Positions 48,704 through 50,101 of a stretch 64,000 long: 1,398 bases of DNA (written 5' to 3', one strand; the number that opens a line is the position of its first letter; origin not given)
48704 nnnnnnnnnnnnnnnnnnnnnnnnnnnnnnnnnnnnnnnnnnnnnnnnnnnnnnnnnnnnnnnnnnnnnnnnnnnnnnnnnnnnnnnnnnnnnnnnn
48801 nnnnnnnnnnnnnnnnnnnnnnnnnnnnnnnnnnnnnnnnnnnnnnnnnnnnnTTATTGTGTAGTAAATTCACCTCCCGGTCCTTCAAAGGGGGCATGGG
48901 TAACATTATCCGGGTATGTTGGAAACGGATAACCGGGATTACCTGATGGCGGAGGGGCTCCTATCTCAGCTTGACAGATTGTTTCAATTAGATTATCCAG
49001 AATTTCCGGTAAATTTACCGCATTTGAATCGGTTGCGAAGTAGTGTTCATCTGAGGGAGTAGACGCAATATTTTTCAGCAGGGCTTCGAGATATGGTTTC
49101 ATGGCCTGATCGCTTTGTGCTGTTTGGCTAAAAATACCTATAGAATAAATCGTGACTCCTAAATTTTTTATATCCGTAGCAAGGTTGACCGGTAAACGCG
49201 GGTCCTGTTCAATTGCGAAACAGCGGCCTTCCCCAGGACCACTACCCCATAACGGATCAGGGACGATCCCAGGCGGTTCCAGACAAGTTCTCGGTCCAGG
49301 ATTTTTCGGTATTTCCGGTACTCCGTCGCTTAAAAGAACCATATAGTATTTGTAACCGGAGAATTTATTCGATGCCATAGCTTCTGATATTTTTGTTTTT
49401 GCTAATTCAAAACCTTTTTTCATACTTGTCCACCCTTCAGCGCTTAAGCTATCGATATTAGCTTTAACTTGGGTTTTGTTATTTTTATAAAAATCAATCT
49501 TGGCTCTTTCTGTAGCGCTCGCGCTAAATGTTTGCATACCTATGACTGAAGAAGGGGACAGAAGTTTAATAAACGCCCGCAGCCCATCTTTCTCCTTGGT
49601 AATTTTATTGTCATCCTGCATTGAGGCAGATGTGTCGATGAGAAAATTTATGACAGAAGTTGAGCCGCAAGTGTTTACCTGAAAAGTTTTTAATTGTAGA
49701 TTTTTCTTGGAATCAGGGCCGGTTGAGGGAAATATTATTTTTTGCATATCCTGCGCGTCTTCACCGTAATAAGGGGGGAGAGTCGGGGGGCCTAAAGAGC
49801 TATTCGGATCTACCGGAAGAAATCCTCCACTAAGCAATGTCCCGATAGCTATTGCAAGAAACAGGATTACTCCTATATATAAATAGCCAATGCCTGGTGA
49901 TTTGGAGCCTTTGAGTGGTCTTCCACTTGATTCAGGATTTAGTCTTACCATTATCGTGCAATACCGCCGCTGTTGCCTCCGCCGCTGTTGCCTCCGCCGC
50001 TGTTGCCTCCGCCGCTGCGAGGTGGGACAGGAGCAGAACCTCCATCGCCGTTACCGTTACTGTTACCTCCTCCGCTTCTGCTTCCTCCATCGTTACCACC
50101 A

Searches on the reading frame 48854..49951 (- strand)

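Call 58: search_protein_families(library=pfam, proteins=[window:48854-49951:-], max_evalue=0.001)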
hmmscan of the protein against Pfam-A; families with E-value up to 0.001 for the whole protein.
window:48854-49951:- (365 aa): 2 families
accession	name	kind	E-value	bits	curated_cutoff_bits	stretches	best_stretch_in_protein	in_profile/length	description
PF00092.34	VWA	-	1.5e-15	58.3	23.8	1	101-213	2-116/174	von Willebrand factor type A domain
PF13519.12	VWA_2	-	3.5e-09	37.7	27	1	103-210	3-106/107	von Willebrand factor type A domain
